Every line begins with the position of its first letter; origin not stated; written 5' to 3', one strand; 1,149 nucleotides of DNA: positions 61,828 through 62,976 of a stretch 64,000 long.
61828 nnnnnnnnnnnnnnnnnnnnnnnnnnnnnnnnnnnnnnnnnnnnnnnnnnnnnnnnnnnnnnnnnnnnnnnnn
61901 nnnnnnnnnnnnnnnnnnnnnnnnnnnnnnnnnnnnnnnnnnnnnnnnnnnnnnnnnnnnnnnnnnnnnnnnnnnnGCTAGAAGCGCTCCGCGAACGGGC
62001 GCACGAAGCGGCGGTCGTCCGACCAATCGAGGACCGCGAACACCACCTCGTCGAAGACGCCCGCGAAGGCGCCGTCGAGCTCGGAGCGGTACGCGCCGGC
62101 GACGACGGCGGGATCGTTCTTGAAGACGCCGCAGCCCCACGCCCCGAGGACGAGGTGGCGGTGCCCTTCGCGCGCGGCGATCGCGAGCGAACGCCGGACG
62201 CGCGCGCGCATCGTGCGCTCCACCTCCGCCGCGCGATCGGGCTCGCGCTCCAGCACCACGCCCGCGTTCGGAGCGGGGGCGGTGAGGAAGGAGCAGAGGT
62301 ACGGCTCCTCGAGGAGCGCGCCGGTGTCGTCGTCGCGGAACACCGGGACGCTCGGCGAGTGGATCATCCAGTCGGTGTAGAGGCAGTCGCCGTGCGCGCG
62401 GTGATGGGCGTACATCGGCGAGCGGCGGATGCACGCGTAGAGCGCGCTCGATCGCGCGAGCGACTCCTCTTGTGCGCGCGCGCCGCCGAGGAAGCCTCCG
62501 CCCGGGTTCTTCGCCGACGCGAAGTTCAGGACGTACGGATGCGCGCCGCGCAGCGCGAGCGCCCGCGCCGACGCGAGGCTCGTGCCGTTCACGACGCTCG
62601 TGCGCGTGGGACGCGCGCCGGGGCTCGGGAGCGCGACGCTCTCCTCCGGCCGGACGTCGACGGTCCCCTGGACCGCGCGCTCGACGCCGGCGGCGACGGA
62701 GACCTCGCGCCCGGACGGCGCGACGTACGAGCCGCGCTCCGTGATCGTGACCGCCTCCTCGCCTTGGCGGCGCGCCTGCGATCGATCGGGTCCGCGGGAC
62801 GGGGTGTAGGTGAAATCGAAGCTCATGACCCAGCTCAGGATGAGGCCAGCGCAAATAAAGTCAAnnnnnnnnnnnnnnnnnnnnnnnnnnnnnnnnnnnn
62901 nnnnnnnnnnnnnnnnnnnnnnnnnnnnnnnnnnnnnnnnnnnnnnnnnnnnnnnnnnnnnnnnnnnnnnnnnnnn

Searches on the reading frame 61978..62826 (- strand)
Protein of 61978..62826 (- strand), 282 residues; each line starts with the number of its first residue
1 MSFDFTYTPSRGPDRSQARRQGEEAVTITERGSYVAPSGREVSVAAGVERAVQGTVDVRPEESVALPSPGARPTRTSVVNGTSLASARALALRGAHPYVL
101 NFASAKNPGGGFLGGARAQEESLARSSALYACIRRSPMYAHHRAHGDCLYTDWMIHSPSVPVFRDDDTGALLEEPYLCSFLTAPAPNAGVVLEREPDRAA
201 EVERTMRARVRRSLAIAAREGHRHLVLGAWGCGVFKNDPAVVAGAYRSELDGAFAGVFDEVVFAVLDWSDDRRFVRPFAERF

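Call 3: search_protein_families(library=pfam, proteins=[window:61978-62826:-], max_evalue=0.01)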
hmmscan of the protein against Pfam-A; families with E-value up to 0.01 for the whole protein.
window:61978-62826:- (282 aa): 1 family
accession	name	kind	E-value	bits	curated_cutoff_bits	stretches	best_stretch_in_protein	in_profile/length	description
PF10021.15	PARG_cat_microb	-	2.2e-45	155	23.5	1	23-165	2-146/146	Microbial-type PARG, catalytic domain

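Call 4: search_protein_families(library=ncbifam, proteins=[window:61978-62826:-], max_evalue=0.01)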
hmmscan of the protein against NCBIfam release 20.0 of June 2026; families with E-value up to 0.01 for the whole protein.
window:61978-62826:- (282 aa): 1 family
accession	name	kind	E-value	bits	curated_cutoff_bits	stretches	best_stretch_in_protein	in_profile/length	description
TIGR02452.1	TIGR02452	hypoth_equivalog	2.6e-80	269.8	50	1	24-277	5-263/266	TIGR02452 family protein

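Call 5: find_encoding_contigs(protein=window:61978-62826:-, flank=10000, max_places=6)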
Protein window:61978-62826:- (282 aa): no gene with exactly this product is on record in the collection.

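Call 10: find_homologous_proteins(query=window:61978-62826:-, max_evalue=1e-10)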
Query window:61978-62826:- (282 aa): 8000 proteins with E <= 1e-10 among 8000 candidates; the best 120 are listed.
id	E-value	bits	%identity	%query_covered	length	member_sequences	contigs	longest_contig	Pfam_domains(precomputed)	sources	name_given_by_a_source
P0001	5.8e-184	628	100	100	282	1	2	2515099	PF10021.16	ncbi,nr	ncbi:MAG: TIGR02452 family protein [Labilithrix sp.]|nr:TIGR02452 family protein [Labilithrix sp.] M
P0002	3.2e-144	498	80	100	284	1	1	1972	PF10021.16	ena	-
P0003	2.2e-143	495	80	100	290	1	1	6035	PF10021.16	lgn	-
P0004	2.4e-143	495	80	100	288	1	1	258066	PF10021.16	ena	-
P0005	3.6e-141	488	77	100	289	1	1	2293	PF10021.16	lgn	-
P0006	6.8e-140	484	77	100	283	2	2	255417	PF10021.16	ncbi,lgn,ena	ncbi:MAG: TIGR02452 family protein [Labilithrix sp.]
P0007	1.8e-136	472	77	100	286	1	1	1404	PF10021.16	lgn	-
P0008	3.9e-135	468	77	100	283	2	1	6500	PF10021.16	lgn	-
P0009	1.9e-134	466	77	100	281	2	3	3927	PF10021.16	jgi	jgi:uncharacterized protein (TIGR02452 family)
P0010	7.6e-134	464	75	100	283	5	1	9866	PF10021.16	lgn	-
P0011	5.7e-133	461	75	100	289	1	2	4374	PF10021.16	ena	-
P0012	7.8e-132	457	73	100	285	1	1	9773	PF10021.16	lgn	-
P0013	6.0e-129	448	73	99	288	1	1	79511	PF10021.16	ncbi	-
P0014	8.9e-129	447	74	100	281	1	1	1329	PF10021.16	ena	-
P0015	2.5e-128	446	72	99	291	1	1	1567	PF10021.16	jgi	jgi:uncharacterized protein (TIGR02452 family)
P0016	7.3e-128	444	72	99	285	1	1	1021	PF10021.16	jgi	jgi:uncharacterized protein (TIGR02452 family)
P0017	2.5e-127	442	73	100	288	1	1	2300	PF10021.16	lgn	-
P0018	9.9e-127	440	72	99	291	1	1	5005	PF10021.16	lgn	-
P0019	2.1e-126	439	72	100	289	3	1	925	PF10021.16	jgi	jgi:uncharacterized protein (TIGR02452 family)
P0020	2.8e-126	439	73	100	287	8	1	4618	PF10021.16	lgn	-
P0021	3.3e-126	439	72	99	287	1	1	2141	PF10021.16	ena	-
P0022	3.9e-126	438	71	100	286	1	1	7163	PF10021.16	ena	-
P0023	6.4e-126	438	71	100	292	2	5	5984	PF10021.16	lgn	-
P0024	1.3e-125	437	72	100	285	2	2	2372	PF10021.16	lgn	-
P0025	2.3e-125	436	71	100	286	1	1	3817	PF10021.16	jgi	-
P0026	2.6e-125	436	72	99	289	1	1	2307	PF10021.16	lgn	-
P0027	4.5e-125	435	71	99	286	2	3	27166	PF10021.16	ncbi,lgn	-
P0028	6.6e-125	434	71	100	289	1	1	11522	PF10021.16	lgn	-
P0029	7.9e-125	434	72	100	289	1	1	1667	PF10021.16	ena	-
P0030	1.2e-124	434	72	100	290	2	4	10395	PF10021.16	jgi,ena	-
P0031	1.5e-124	433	72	99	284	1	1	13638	PF10021.16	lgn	-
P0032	1.8e-124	433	72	99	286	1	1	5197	PF10021.16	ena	-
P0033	1.9e-124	433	71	100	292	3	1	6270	PF10021.16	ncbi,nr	ncbi:MAG: hypothetical protein JWO86_4945 [Myxococcaceae bacterium]|nr:hypothetical protein [Myxococ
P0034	4.3e-124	432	71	100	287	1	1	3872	PF10021.16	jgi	jgi:uncharacterized protein (TIGR02452 family)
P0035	4.8e-124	432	72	100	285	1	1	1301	PF10021.16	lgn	-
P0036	5.1e-124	432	70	99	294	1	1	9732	PF10021.16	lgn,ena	-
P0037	5.7e-124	431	70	99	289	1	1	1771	PF10021.16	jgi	jgi:uncharacterized protein (TIGR02452 family)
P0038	6.3e-124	431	70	99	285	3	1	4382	PF10021.16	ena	-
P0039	9.4e-124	431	71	100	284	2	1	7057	PF10021.16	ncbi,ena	-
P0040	2.1e-123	430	71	100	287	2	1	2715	PF10021.16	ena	-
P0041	2.5e-123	429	70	99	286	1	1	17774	PF10021.16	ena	-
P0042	2.5e-123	429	71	100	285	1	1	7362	PF10021.16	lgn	-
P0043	2.9e-123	429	70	99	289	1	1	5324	PF10021.16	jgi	jgi:uncharacterized protein (TIGR02452 family)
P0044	4.5e-123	428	71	100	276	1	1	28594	PF10021.16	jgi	jgi:uncharacterized protein (TIGR02452 family)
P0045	5.1e-123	428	71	99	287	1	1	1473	PF10021.16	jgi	jgi:uncharacterized protein (TIGR02452 family)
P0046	6.3e-123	428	70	100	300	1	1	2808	PF10021.16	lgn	-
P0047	1.2e-122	427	71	99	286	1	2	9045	PF10021.16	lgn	-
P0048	2.0e-122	426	71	99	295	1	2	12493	PF10021.16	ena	-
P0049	3.0e-122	426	70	99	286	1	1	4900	PF10021.16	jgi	jgi:uncharacterized protein (TIGR02452 family)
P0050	3.2e-122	426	70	99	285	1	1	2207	PF10021.16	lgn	-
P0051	4.0e-122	425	71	99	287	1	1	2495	PF10021.16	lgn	-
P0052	4.6e-122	425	70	99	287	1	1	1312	PF10021.16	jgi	jgi:uncharacterized protein (TIGR02452 family)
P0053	6.0e-122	425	71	99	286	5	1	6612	PF10021.16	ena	-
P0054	7.1e-122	425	70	100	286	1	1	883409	PF10021.16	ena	-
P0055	2.1e-121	423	69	99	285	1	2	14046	PF10021.16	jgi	jgi:uncharacterized protein (TIGR02452 family)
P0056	3.3e-121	422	70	100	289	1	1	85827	PF10021.16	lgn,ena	-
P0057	3.9e-121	422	70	99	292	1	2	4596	PF10021.16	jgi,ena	-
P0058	4.7e-121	422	70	99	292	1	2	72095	PF10021.16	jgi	jgi:uncharacterized protein (TIGR02452 family)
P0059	6.3e-121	421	72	100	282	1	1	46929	PF10021.16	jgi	jgi:uncharacterized protein (TIGR02452 family)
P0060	7.9e-121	421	71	100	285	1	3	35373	PF10021.16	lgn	-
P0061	1.0e-120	421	69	100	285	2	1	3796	PF10021.16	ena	-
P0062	1.2e-120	421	70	100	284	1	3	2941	PF10021.16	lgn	-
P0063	1.9e-120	420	69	100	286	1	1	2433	PF10021.16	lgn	-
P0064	2.3e-120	420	69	99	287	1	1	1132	PF10021.16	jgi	jgi:uncharacterized protein (TIGR02452 family)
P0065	3.1e-120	419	71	100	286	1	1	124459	PF10021.16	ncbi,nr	ncbi:MAG: TIGR02452 family protein [Deltaproteobacteria bacterium]|nr:TIGR02452 family protein [Delt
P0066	3.6e-120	419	72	95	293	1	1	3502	PF10021.16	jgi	-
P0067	4.7e-120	419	68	100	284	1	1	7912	PF10021.16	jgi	jgi:uncharacterized protein (TIGR02452 family)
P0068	5.2e-120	418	71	99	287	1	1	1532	PF10021.16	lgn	-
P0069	6.5e-120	418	69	100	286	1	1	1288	PF10021.16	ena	-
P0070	8.4e-120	418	70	100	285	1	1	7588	PF10021.16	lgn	-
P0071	1.0e-119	417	70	99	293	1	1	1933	PF10021.16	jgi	-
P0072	1.9e-119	417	70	100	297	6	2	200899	PF10021.16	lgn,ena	-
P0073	2.4e-119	416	69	100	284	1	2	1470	PF10021.16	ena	-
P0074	4.0e-119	415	70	99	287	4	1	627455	PF10021.16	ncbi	ncbi:MAG: TIGR02452 family protein [Polyangiaceae bacterium]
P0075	4.4e-119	415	67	100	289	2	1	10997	PF10021.16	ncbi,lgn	-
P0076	4.9e-119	415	68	99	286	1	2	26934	PF10021.16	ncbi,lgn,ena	-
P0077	2.0e-118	413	70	100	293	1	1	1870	PF10021.16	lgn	-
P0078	2.3e-118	413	70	99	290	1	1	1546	PF10021.16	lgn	-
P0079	3.0e-118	413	68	99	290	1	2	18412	PF10021.16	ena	-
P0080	4.1e-118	412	68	100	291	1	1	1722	PF10021.16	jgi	jgi:uncharacterized protein (TIGR02452 family)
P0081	5.5e-118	412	68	100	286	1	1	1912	PF10021.16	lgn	-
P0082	5.2e-116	405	68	99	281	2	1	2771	PF10021.16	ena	-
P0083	5.3e-116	405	68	99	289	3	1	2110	PF10021.16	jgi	jgi:uncharacterized protein (TIGR02452 family)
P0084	5.7e-116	405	71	100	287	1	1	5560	PF10021.16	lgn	-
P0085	5.9e-116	405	69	99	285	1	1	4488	PF10021.16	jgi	jgi:uncharacterized protein (TIGR02452 family)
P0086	5.9e-116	405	70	99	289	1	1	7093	PF10021.16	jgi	jgi:uncharacterized protein (TIGR02452 family)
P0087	1.2e-115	404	69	99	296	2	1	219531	PF10021.16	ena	-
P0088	2.0e-115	403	69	99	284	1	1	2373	PF10021.16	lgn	-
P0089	2.2e-115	403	70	98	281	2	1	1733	PF10021.16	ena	-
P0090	8.4e-115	401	68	100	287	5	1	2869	PF10021.16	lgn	-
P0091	1.4e-114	401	68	99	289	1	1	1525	PF10021.16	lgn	-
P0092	4.3e-114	399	66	99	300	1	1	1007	PF10021.16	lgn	-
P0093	8.8e-114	398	67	99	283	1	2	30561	PF10021.16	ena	-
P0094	2.4e-113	397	67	100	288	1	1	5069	PF10021.16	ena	-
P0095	9.3e-110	385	67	99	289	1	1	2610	PF10021.16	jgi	jgi:uncharacterized protein (TIGR02452 family)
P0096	9.7e-109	381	68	95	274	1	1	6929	PF10021.16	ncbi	-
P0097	1.4e-108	381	66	100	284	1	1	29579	PF10021.16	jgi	jgi:uncharacterized protein (TIGR02452 family)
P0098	2.0e-108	380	63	100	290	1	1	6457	PF10021.16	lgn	-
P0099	2.2e-108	380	65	100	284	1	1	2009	PF10021.16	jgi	jgi:uncharacterized protein (TIGR02452 family)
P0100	2.3e-108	380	66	100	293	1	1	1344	PF10021.16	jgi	jgi:uncharacterized protein (TIGR02452 family)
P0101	7.4e-108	379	64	99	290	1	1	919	PF10021.16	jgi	jgi:uncharacterized protein (TIGR02452 family)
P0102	1.3e-107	378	67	100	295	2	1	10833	PF10021.16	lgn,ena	-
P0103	5.4e-107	376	63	99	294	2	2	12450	PF10021.16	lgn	-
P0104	3.1e-106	373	64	100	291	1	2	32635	PF10021.16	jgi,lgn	jgi:uncharacterized protein (TIGR02452 family)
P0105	6.5e-106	372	66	99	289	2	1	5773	PF10021.16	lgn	-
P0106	1.6e-105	371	65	99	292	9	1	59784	PF10021.16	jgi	jgi:uncharacterized protein (TIGR02452 family)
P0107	1.6e-105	371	68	95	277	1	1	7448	PF10021.16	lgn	-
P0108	1.1e-104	368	71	85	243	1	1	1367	PF10021.16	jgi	jgi:uncharacterized protein (TIGR02452 family)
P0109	1.7e-104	368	63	100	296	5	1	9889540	PF10021.16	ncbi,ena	-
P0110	1.9e-103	364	65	95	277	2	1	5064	PF10021.16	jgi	jgi:uncharacterized protein (TIGR02452 family)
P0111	1.0e-102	362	66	96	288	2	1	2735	PF10021.16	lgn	-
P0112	1.5e-102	361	63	95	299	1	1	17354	PF10021.16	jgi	jgi:uncharacterized protein (TIGR02452 family)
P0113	3.0e-102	360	78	72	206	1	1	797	PF10021.16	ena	-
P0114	5.6e-102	359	65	95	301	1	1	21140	PF10021.16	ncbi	-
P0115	5.8e-102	359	65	100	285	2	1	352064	PF10021.16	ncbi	-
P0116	6.2e-102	359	66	100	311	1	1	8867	PF10021.16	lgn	-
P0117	1.8e-101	358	65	95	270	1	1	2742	PF10021.16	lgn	-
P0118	4.4e-101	356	67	90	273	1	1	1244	PF10021.16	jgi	-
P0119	7.0e-101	356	63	99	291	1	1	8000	PF10021.16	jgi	jgi:uncharacterized protein (TIGR02452 family)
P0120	2.6e-100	354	64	95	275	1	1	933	PF10021.16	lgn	-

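Call 12: find_encoding_contigs(protein=P0001, flank=10000, max_places=3)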
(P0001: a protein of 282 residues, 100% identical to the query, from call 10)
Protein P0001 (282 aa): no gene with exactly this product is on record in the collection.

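Call 13: find_encoding_contigs(protein=P0006, flank=10000, max_places=3)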
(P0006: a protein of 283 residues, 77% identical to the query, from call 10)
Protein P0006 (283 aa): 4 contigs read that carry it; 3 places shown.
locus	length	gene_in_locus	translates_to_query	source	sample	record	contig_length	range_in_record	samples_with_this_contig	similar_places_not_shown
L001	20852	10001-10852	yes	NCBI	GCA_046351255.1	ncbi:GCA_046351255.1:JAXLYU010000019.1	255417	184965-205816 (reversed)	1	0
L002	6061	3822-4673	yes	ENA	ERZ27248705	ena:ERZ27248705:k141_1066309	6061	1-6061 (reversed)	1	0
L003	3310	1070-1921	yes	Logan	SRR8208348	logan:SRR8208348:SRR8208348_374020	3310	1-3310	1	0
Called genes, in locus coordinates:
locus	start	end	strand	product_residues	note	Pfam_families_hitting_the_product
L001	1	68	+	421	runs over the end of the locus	PF00465:Fe-ADH, PF13685:Fe-ADH_2 (weak), PF25137:ADH_Fe_C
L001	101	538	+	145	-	PF13279:4HBT_2, PF03061:4HBT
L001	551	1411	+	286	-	-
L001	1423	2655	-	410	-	PF00158:Sigma54_activat, PF14532:Sigma54_activ_2, PF07728:AAA_5, PF25601:AAA_lid_14, PF02954:HTH_8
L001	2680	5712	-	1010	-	PF02922:CBM_48, PF11941:DUF3459 (weak)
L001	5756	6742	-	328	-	-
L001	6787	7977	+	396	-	PF00144:Beta-lactamase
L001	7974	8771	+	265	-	PF13622:4HBT_3, PF20789:4HBT_3C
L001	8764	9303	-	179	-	PF14094:DUF4272 (weak)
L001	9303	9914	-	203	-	PF14497:GST_C_3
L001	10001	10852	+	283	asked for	PF10021:PARG_cat_microb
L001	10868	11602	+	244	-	PF01738:DLH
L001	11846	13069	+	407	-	PF00561:Abhydrolase_1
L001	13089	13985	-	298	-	PF21686:LigD_Prim-Pol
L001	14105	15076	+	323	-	PF04542:Sigma70_r2, PF22029:PhyR_sigma2 (weak), PF08281:Sigma70_r4_2, PF04545:Sigma70_r4 (weak)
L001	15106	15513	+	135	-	PF00903:Glyoxalase, PF22677:Ble-like_N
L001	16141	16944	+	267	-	PF14273:DUF4360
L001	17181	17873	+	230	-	PF14273:DUF4360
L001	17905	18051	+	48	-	-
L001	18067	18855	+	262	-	PF00106:adh_short, PF08659:KR, PF13460:NAD_binding_10 (weak), PF13561:adh_short_C2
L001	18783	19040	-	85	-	-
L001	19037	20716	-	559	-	PF00488:MutS_V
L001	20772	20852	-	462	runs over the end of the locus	PF00069:Pkinase, PF07714:PK_Tyr_Ser-Thr, PF01636:APH (faint)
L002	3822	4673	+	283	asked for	PF10021:PARG_cat_microb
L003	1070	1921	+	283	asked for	PF10021:PARG_cat_microb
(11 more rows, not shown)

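Call 14: find_encoding_contigs(protein=P0004, flank=10000, max_places=3)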
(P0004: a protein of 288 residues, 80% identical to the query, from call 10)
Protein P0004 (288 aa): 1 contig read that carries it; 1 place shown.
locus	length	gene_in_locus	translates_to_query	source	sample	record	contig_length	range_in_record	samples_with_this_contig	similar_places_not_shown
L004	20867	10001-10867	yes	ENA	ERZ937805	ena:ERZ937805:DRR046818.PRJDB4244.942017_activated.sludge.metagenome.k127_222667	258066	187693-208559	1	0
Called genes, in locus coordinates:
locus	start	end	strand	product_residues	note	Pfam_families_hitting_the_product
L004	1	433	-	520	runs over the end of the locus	PF13489:Methyltransf_23 (faint), PF02390:Methyltransf_4 (weak), PF08241:Methyltransf_11, PF08242:Methyltransf_12, PF13649:Methyltransf_25, PF13847:Methyltransf_31, PF10119:MethyTransf_Reg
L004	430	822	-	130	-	PF01124:MAPEG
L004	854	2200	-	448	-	PF19412:DUF5982, PF01103:Omp85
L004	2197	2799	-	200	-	PF00583:Acetyltransf_1, PF13508:Acetyltransf_7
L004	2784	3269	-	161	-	-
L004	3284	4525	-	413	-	PF00158:Sigma54_activat, PF14532:Sigma54_activ_2, PF07728:AAA_5, PF25601:AAA_lid_14, PF02954:HTH_8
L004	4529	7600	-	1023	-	PF02922:CBM_48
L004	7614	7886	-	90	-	-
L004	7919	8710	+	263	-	PF13622:4HBT_3, PF20789:4HBT_3C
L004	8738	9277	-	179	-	PF14094:DUF4272 (faint)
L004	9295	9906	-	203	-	PF02798:GST_N (weak), PF14497:GST_C_3, PF13410:GST_C_2 (faint)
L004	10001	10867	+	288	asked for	PF10021:PARG_cat_microb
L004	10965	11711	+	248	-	PF01738:DLH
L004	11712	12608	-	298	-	PF21686:LigD_Prim-Pol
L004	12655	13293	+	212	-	PF00484:Pro_CA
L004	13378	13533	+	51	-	-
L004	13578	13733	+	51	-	-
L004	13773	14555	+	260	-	PF00106:adh_short, PF01370:Epimerase, PF08659:KR, PF13460:NAD_binding_10, PF13561:adh_short_C2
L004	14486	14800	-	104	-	-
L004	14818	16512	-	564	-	PF00488:MutS_V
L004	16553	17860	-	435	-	PF00069:Pkinase, PF07714:PK_Tyr_Ser-Thr, PF01636:APH (faint)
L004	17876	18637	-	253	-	PF01061:ABC2_membrane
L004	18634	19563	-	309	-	PF00005:ABC_tran, PF00004:AAA (faint), PF13304:AAA_21 (faint), PF13732:DrrA1-3_C (weak)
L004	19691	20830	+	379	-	PF00753:Lactamase_B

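Call 15: search_protein_representatives(protein=window:61978-62826:-)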
Query: 282 residues. Proteins with E-value up to 0.001 (for the whole library): 9429; up to 1e-10: 5693; up to 1e-30: 1127. The best 150 are listed.
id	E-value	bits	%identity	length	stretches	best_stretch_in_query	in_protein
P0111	3.3e-103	361.6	66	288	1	10-282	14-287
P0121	1.7e-72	260.9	54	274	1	14-269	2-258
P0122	2.0e-72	260.7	80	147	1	138-282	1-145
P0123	3.0e-71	256.8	51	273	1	14-282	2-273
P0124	7.3e-71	255.5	51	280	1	15-281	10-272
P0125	1.1e-70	254.9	52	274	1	13-282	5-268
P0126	3.5e-69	250.0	47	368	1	15-281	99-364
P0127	1.9e-67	244.3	52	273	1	15-282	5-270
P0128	2.0e-67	244.3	48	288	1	17-282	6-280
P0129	8.3e-67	242.2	50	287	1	15-282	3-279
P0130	8.4e-67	242.2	46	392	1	15-280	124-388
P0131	1.1e-66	241.8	48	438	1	14-282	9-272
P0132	1.1e-66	241.8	51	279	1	22-278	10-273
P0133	1.2e-66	241.7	48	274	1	14-279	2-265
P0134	1.7e-66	241.2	46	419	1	11-282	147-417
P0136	5.1e-66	239.6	49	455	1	14-282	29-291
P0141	5.3e-65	236.3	47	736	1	15-280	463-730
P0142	8.0e-65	235.7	45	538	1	15-282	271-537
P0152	1.1e-61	225.4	49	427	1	11-282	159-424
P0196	1.1e-57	212.4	47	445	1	12-282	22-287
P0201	2.0e-57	211.4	47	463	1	14-279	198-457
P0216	2.0e-56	208.2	45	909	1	14-280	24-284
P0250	4.9e-54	200.3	48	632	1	10-274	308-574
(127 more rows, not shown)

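Call 17: find_related_loci(query=A1, collection=genome_contigs, flank=10000)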
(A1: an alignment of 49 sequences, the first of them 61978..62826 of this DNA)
Query A1 (282 aa) in genome_contigs; peptide patterns used: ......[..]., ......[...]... (x = any residue, [..] = any of these).
600 stretches matched a pattern (row limit reached: there are more); 586 encode a relative of the query (tblastn E <= 1e-3); the best 80 are kept; 80 distinct loci.
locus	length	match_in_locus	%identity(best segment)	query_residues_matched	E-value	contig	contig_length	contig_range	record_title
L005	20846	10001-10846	77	1-282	4e-144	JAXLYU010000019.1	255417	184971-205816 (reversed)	MAG: Labilithrix sp. isolate STL-MYX21 C4.7.fa-19, whole genome shotgun sequence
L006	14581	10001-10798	56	13-279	3e-85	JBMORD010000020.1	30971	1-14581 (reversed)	MAG: Myxococcota bacterium isolate Betzabe_MAG171 MAG171_20, whole genome shotgun sequence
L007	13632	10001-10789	52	15-278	6e-80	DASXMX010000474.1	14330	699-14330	MAG TPA_asm: Tepidisphaeraceae bacterium isolate SMAG_U5339 k141_3251627, whole genome shotgun sequence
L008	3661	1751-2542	49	15-282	2e-80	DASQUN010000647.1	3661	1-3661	MAG TPA_asm: Candidatus Udaeobacter sp. isolate SMAG_U10962 k141_148056, whole genome shotgun sequence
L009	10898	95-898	48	14-282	6e-78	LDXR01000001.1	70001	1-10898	MAG: candidate division NC10 bacterium CSP1-5 XU15_C0001, whole genome shotgun sequence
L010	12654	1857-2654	51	14-282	2e-76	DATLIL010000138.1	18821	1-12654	MAG TPA_asm: Polyangiaceae bacterium isolate SMAG_U13667 k141_3180915, whole genome shotgun sequence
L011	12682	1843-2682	48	11-282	1e-75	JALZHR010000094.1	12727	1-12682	MAG: Acidobacteriota bacterium isolate SON bin7 SC8834-36_k127_600097, whole genome shotgun sequence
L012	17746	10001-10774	54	20-282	3e-74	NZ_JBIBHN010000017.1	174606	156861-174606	Streptomyces sp. NPDC008137 NPDC008137_172_F3.ctg-0017, whole genome shotgun sequence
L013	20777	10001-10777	54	10-267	4e-74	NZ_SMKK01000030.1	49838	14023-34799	Actinomadura sp. 7K507 NODE_30_length_49874_cov_20.3274, whole genome shotgun sequence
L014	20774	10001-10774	54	10-267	4e-74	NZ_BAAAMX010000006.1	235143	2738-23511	Actinomadura bangladeshensis strain JCM 13933 sequence006, whole genome shotgun sequence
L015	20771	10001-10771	55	15-267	1e-73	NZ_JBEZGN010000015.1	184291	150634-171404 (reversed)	Spirillospora sp. NPDC048819 NPDC048819_101_B5.ctg-0015, whole genome shotgun sequence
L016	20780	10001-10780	54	24-282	7e-73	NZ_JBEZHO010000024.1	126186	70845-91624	Streptomyces sp. NPDC048643 NPDC048643_97_G11.ctg-0024, whole genome shotgun sequence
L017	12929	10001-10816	52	10-270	7e-73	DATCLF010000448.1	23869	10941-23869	MAG TPA_asm: Spirillospora sp. isolate SMAG_U7115 k141_441663, whole genome shotgun sequence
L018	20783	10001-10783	52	23-282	1e-72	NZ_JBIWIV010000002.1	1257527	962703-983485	Streptomyces sp. NPDC093598 NPDC093598_178_C1.ctg-0002, whole genome shotgun sequence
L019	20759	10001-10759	55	16-267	2e-72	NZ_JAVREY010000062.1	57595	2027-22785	Streptomyces gibsoniae strain DSM 41699 NODE_62_length_57595_cov_22.432832, whole genome shotgun sequence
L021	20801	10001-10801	49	23-278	5e-72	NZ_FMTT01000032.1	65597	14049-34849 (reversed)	Paenibacillus tianmuensis strain CGMCC 1.8946, whole genome shotgun sequence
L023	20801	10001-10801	49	15-282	1e-71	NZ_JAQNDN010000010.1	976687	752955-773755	Nannocystis radixulma strain NCELM 000002Farrow, whole genome shotgun sequence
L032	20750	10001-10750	55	23-271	8e-71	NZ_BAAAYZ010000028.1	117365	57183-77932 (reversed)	Streptomyces chiangmaiensis strain JCM 16577 sequence028, whole genome shotgun sequence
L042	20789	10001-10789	47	23-282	5e-69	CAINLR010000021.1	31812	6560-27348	MAG: uncultured Verrucomicrobia subdivision 3 bacterium isolate MJ-time_bin-3030 genome assembly, contig: bin-3030:021/1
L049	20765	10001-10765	49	23-270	2e-68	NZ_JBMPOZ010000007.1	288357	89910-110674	Undibacterium sp. Ji83W NODE_7_length_288357_cov_41.159532_7, whole genome shotgun sequence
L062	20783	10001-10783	51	23-281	2e-67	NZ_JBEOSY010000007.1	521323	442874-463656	Streptomyces sp. NPDC096057 NPDC096057_221_F2.ctg-0007, whole genome shotgun sequence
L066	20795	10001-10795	43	22-282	3e-67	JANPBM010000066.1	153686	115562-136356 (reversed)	MAG: Acidobacteriota bacterium isolate VAR_78_metabat_75 VAR_78_k141_1058898, whole genome shotgun sequence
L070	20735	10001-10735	54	24-267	4e-67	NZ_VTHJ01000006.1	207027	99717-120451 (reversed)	Streptomyces tailanensis strain TRM68348 scaffold6, whole genome shotgun sequence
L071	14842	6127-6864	55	24-271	4e-67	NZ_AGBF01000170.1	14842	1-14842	Streptomyces zinciresistens K42 contig00170, whole genome shotgun sequence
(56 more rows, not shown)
